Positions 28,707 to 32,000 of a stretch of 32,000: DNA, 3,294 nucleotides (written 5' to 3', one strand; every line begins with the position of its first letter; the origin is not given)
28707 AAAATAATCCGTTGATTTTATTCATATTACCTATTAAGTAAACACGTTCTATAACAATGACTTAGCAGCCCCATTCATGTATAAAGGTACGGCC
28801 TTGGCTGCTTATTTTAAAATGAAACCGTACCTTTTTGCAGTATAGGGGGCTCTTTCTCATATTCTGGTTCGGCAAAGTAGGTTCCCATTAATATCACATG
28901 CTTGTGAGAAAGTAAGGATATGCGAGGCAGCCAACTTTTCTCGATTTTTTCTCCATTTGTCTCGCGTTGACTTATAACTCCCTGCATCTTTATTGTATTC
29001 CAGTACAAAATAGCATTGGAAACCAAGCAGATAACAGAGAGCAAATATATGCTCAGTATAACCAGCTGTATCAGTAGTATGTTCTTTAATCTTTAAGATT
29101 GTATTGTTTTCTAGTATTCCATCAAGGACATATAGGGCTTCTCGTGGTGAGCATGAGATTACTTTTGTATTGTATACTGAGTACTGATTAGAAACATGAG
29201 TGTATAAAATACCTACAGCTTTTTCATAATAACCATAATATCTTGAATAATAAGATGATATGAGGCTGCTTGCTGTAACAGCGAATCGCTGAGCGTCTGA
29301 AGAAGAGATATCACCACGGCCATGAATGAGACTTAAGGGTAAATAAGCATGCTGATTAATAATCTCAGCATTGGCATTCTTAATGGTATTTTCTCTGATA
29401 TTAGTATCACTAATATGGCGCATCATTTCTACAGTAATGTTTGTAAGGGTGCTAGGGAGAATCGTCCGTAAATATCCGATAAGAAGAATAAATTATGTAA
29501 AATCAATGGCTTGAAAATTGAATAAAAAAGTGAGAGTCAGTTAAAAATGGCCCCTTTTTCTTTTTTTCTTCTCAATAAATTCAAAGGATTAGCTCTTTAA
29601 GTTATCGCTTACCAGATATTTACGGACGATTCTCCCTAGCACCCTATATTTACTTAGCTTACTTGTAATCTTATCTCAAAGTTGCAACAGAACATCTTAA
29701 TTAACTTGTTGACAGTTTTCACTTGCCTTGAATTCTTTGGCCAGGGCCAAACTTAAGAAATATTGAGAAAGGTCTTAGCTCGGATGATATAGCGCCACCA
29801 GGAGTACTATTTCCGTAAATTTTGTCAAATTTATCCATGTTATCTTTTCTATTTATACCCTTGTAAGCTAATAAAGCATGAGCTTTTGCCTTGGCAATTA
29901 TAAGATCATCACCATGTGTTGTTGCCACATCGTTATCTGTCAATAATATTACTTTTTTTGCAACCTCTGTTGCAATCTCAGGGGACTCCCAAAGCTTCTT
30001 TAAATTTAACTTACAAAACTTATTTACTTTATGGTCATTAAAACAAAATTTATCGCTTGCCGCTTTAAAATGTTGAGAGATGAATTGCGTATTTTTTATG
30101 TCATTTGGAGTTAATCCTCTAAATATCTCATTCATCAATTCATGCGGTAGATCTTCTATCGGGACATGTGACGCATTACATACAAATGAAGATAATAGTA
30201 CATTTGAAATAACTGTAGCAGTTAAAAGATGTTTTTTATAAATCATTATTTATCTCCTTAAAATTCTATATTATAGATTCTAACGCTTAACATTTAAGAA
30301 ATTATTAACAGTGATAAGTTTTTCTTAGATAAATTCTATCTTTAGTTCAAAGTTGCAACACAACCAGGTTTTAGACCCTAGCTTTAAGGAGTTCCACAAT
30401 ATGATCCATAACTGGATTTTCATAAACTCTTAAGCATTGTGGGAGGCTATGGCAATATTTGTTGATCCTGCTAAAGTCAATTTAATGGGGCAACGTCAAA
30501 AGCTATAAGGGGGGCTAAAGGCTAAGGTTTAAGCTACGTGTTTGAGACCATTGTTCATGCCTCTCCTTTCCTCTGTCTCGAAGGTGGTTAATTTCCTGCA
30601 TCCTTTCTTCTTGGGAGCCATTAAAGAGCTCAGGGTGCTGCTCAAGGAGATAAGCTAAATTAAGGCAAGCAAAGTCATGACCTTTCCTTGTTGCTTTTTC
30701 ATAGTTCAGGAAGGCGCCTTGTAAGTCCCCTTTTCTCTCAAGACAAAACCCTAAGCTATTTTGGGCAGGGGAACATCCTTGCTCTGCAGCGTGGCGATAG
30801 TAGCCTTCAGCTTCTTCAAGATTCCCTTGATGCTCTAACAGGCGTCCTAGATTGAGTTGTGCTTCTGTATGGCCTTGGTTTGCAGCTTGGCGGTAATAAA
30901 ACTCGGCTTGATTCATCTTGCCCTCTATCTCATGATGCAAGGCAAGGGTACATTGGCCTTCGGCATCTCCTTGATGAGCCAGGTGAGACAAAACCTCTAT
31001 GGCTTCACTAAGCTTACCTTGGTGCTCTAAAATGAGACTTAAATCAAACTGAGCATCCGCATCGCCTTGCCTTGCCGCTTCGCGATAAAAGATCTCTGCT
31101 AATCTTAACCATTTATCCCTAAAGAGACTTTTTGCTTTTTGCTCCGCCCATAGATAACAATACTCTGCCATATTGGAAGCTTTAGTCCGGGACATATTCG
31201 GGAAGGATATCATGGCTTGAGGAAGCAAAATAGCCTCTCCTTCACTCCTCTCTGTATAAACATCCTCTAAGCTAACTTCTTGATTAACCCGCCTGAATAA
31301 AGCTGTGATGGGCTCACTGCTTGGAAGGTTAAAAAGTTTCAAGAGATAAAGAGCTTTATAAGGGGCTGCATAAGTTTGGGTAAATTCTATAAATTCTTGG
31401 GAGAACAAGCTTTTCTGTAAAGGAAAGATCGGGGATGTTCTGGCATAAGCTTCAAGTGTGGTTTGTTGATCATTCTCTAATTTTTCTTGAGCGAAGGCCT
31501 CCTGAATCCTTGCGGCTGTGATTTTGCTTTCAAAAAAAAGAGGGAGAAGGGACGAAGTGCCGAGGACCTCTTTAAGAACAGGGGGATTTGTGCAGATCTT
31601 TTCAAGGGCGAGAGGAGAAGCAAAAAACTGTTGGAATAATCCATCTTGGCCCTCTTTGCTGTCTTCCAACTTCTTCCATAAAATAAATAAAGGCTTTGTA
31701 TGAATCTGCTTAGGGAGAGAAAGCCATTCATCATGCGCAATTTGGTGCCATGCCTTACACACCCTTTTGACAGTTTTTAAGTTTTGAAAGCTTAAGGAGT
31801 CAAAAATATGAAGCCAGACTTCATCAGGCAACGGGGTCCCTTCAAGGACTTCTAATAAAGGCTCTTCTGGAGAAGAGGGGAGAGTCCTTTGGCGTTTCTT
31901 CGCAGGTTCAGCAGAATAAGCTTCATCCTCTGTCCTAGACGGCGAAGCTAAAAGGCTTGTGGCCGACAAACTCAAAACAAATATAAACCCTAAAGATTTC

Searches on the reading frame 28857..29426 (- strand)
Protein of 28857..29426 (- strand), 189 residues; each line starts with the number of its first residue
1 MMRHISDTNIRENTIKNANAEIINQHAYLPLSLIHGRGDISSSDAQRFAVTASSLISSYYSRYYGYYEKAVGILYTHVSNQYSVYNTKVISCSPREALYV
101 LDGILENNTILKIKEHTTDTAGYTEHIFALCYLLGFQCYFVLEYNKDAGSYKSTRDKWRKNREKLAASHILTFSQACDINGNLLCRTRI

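Call 24: search_protein_families(library=pfam, proteins=[window:28857-29426:-], max_evalue=0.001)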
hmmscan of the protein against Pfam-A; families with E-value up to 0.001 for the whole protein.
window:28857-29426:- (189 aa): 1 family
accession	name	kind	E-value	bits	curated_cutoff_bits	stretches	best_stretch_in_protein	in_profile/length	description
PF01526.23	DDE_Tnp_Tn3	-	3e-42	145.2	24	1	2-144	61-201/389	Tn3 transposase DDE domain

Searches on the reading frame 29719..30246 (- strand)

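Call 24: search_protein_families(library=pfam, proteins=[window:29719-30246:-], max_evalue=0.001)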
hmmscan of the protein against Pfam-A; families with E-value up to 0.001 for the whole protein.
window:29719-30246:- (175 aa): 1 family
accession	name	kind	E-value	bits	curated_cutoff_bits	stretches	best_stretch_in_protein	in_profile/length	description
PF00646.38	F-box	-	2.5e-05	24.4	20.5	1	30-70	1-41/43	F-box domain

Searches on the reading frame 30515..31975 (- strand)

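Call 24: search_protein_families(library=pfam, proteins=[window:30515-31975:-], max_evalue=0.001)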
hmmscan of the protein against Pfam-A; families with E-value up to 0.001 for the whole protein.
window:30515-31975:- (486 aa): 11 families
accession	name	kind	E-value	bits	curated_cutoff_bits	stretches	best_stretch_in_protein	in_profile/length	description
PF12937.12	F-box-like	-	7.8e-11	42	24.3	1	49-85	4-40/47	F-box-like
PF07719.23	TPR_2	-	6e-10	38.9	27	0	371-398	2-29/34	Tetratricopeptide repeat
PF13432.12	TPR_16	-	1e-08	35.9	32.7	1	356-398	15-59/65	Tetratricopeptide repeat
PF00515.34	TPR_1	-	8.5e-08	32.1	27.8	0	371-397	2-28/34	Tetratricopeptide repeat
PF00646.38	F-box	-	6.6e-07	29.4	20.5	1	49-83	4-38/43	F-box domain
PF14559.12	TPR_19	-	1.5e-06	28.9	25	1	351-397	4-52/68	Tetratricopeptide repeat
PF13181.12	TPR_8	-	2.2e-06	27.8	25.7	0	371-398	2-29/34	Tetratricopeptide repeat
PF13428.12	TPR_14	-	6.9e-06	26.7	23.5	0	371-399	2-30/44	Tetratricopeptide repeat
PF13431.12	TPR_17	-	1.2e-05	25.7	24.4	0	366-390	9-33/34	Tetratricopeptide repeat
PF13424.12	TPR_12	-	1.3e-05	25.7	30.1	0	372-429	5-72/77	Tetratricopeptide repeat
PF13374.12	TPR_10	-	0.00047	20.5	27.5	0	372-397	4-29/42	Tetratricopeptide repeat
